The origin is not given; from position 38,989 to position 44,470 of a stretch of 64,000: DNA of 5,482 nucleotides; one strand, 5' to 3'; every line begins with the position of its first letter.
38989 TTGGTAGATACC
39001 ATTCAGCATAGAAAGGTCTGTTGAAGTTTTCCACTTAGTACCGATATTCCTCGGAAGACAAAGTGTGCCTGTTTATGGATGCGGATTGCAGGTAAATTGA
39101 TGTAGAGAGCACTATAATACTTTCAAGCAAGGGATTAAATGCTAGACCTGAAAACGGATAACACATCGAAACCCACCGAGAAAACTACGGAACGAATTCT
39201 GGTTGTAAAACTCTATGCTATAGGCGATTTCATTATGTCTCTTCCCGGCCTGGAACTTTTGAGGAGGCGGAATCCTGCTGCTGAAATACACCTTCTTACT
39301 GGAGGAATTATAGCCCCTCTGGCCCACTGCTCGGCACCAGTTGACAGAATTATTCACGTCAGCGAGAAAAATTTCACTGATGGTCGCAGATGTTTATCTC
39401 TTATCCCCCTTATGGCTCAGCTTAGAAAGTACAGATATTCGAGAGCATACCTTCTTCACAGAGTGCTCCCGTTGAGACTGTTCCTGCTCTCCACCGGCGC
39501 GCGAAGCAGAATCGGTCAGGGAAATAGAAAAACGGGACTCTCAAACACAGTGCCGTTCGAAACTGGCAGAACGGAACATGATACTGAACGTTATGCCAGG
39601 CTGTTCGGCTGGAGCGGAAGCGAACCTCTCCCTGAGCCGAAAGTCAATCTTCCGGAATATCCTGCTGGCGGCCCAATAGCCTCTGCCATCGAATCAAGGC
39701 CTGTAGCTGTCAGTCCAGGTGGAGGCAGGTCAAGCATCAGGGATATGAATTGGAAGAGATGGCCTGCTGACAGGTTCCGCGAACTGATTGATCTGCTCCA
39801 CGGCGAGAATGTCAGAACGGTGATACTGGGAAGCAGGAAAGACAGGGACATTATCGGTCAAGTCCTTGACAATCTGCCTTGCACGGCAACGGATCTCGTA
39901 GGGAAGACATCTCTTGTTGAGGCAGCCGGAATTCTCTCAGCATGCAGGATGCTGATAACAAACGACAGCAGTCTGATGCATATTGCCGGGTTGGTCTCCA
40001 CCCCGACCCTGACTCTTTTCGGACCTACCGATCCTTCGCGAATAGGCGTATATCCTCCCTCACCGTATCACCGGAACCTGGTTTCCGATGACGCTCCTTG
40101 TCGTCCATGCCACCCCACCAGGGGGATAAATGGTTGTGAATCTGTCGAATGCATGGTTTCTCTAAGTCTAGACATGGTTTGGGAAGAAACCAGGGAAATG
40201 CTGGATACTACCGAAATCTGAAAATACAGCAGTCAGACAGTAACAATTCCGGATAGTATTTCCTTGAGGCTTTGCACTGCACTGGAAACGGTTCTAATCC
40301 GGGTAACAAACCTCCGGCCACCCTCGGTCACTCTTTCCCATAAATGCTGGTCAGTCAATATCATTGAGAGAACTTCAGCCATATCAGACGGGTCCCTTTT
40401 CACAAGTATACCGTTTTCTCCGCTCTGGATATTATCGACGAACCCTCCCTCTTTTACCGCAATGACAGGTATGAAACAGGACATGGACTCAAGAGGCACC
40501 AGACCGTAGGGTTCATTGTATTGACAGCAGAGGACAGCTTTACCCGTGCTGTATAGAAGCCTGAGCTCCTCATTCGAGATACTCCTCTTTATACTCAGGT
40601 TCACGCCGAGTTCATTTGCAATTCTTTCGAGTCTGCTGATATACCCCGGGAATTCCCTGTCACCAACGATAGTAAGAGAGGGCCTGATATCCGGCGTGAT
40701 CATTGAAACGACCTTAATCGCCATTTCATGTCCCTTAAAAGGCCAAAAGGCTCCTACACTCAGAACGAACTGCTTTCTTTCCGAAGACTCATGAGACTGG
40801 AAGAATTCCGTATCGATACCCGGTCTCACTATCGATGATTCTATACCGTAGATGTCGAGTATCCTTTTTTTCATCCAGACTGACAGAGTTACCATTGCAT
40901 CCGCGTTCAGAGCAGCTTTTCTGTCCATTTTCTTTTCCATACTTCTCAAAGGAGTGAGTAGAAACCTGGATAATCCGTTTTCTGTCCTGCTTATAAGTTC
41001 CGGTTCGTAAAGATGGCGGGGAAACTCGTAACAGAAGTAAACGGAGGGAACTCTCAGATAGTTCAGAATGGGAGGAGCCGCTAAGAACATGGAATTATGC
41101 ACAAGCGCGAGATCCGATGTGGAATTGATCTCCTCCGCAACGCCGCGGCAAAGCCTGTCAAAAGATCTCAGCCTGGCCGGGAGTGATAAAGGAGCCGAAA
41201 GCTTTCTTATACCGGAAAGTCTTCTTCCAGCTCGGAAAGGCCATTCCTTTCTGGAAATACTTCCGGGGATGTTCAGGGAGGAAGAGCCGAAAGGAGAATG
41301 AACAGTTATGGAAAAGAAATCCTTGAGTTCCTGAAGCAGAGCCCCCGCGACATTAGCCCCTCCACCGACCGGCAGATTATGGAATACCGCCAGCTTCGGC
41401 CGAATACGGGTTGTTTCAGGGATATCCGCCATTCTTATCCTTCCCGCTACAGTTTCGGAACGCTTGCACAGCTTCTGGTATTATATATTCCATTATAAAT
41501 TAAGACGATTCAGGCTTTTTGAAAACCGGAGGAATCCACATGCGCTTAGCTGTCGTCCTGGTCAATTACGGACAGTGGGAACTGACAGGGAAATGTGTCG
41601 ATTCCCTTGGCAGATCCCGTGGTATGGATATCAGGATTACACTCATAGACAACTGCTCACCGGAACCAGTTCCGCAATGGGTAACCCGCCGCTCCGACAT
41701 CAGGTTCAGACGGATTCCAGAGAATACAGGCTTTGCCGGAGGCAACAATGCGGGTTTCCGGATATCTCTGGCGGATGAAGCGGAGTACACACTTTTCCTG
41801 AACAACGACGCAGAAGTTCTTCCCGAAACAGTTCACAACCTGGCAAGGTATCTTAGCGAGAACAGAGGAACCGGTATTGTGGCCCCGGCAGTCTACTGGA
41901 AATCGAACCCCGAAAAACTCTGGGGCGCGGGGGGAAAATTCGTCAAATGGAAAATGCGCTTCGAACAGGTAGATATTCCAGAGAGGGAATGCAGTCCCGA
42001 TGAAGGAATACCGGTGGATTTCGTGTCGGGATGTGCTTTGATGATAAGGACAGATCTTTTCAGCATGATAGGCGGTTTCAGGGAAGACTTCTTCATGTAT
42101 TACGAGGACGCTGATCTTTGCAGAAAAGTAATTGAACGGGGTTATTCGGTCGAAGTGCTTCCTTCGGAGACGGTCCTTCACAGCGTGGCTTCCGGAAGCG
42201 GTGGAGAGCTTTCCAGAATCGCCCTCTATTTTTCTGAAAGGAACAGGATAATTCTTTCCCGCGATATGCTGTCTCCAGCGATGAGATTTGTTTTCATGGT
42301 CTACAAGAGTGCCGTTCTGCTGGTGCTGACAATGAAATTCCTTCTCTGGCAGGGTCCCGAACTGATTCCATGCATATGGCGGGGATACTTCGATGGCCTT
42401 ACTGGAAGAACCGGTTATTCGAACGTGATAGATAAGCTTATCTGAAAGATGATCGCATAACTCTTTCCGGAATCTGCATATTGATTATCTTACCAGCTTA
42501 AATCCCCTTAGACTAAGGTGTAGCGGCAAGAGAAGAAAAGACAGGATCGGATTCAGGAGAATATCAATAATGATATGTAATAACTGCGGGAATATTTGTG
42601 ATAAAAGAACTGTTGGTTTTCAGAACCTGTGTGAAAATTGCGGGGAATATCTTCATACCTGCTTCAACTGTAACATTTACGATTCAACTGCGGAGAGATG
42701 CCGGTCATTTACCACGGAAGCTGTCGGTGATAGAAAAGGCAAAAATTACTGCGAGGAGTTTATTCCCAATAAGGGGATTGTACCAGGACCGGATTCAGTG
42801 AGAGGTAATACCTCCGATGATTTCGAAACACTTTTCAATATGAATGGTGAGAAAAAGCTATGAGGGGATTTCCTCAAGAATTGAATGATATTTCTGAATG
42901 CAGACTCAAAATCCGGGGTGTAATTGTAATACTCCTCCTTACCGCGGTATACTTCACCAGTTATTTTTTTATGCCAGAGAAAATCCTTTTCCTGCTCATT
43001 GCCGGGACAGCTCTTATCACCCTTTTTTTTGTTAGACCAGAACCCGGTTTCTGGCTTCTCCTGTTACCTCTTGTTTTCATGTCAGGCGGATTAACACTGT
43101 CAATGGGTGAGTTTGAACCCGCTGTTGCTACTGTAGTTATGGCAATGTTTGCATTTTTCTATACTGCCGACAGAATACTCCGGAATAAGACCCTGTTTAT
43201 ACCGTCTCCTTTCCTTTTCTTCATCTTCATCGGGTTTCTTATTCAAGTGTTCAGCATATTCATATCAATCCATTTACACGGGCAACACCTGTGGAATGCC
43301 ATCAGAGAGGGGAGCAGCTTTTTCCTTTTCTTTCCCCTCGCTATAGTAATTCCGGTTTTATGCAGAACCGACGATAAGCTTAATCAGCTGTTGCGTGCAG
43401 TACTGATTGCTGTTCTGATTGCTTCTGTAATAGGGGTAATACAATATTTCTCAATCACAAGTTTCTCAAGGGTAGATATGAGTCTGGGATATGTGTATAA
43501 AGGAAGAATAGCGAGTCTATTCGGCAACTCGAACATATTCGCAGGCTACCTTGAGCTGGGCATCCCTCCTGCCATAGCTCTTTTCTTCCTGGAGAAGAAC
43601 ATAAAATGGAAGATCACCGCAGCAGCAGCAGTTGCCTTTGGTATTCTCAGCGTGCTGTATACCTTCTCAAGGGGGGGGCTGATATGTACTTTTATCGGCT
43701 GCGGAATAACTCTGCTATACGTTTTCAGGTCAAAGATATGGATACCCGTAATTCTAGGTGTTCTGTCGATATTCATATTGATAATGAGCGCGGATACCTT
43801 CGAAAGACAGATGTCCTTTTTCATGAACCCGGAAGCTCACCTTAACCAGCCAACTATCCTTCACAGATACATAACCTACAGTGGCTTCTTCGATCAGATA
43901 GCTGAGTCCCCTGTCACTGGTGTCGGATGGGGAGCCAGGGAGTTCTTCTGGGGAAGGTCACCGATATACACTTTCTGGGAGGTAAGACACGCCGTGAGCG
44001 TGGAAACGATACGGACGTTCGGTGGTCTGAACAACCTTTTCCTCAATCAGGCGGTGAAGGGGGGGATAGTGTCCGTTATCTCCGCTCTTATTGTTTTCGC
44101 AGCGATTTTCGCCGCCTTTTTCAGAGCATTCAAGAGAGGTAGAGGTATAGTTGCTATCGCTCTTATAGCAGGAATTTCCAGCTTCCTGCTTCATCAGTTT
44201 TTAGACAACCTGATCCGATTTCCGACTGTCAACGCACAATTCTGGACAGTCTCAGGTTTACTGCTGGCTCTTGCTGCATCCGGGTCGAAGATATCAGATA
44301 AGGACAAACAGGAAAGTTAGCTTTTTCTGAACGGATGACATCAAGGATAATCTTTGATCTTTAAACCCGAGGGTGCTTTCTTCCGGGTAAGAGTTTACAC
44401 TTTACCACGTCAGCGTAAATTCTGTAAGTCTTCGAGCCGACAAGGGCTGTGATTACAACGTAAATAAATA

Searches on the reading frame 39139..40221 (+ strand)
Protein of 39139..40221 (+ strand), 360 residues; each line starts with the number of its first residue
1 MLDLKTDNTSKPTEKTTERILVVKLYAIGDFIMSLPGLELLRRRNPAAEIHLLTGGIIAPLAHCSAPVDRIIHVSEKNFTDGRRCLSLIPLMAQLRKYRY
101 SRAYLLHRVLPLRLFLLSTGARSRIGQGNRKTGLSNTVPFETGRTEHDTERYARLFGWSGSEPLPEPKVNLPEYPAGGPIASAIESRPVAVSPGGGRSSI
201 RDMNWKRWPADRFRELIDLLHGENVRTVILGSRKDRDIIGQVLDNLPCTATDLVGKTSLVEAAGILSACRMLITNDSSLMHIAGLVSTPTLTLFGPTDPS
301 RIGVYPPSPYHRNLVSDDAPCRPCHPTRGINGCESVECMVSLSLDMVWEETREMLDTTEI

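Call 51: search_protein_families(library=pfam, proteins=[window:39139-40221:+], max_evalue=0.01)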
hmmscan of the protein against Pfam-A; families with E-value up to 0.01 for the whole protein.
window:39139-40221:+ (360 aa): 1 family
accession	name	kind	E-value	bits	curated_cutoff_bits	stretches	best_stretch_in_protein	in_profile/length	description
PF01075.23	Glyco_transf_9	-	1.2e-28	100.5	22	1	91-324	4-236/247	Glycosyltransferase family 9 (heptosyltransferase)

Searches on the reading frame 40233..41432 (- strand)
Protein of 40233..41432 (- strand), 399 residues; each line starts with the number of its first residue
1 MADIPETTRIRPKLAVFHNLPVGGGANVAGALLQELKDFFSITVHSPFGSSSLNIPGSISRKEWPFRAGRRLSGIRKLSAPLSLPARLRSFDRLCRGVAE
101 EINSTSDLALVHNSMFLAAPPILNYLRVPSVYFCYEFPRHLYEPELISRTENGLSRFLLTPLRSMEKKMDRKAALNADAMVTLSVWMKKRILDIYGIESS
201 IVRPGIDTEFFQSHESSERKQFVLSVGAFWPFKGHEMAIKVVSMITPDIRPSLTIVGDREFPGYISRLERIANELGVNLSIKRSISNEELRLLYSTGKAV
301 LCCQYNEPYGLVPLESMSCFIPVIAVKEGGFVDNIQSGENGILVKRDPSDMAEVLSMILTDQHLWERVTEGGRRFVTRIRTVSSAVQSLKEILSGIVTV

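Call 86: search_protein_families(library=pfam, proteins=[window:40233-41432:-], max_evalue=0.001)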
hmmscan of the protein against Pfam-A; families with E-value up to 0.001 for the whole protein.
window:40233-41432:- (399 aa): 4 families
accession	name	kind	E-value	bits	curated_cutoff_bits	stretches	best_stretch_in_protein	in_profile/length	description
PF00534.26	Glycos_transf_1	-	1.3e-23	83.9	26.4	1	208-374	3-171/172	Glycosyl transferases group 1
PF13692.12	Glyco_trans_1_4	-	1.5e-17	64.6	27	1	223-361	4-142/142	Glycosyl transferases group 1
PF13439.12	Glyco_transf_4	-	3.1e-07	31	28.5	1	22-209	1-169/170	Glycosyltransferase Family 4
PF20706.3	GT4-conflict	-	4e-06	26.5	26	1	197-338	172-323/385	Family 4 Glycosyltransferase in conflict systems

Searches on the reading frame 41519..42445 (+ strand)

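Call 86: search_protein_families(library=pfam, proteins=[window:41519-42445:+], max_evalue=0.001)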
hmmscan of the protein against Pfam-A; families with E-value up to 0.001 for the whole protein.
window:41519-42445:+ (308 aa): 6 families
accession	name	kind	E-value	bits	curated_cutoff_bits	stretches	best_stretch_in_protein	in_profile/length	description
PF00535.33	Glycos_transf_2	-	2e-16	60.8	23.3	1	12-181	2-164/168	Glycosyl transferase family 2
PF13641.12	Glyco_tranf_2_3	-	1.5e-05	25.6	27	1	60-222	57-212/230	Glycosyltransferase like family 2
PF02709.20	Glyco_transf_7C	-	1.5e-05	24.9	23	1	169-217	19-68/78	N-terminal domain of galactosyltransferase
PF10111.15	Glyco_tranf_2_2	-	0.00022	21.2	27.3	1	37-218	29-213/276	Glycosyltransferase like family 2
PF13632.12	Glyco_trans_2_3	-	0.00023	21.5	27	1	168-231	71-133/198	Glycosyl transferase family group 2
PF13712.12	Glyco_tranf_2_5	-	0.00026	21.2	27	1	65-218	34-184/210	Glycosyltransferase like family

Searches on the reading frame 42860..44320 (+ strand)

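Call 86: search_protein_families(library=pfam, proteins=[window:42860-44320:+], max_evalue=0.001)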
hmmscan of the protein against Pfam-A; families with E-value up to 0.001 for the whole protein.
window:42860-44320:+ (486 aa): 1 family
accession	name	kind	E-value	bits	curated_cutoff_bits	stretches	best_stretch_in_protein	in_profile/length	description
PF04932.20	Wzy_C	-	2.5e-10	40.8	31.7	1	257-404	2-143/149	O-Antigen ligase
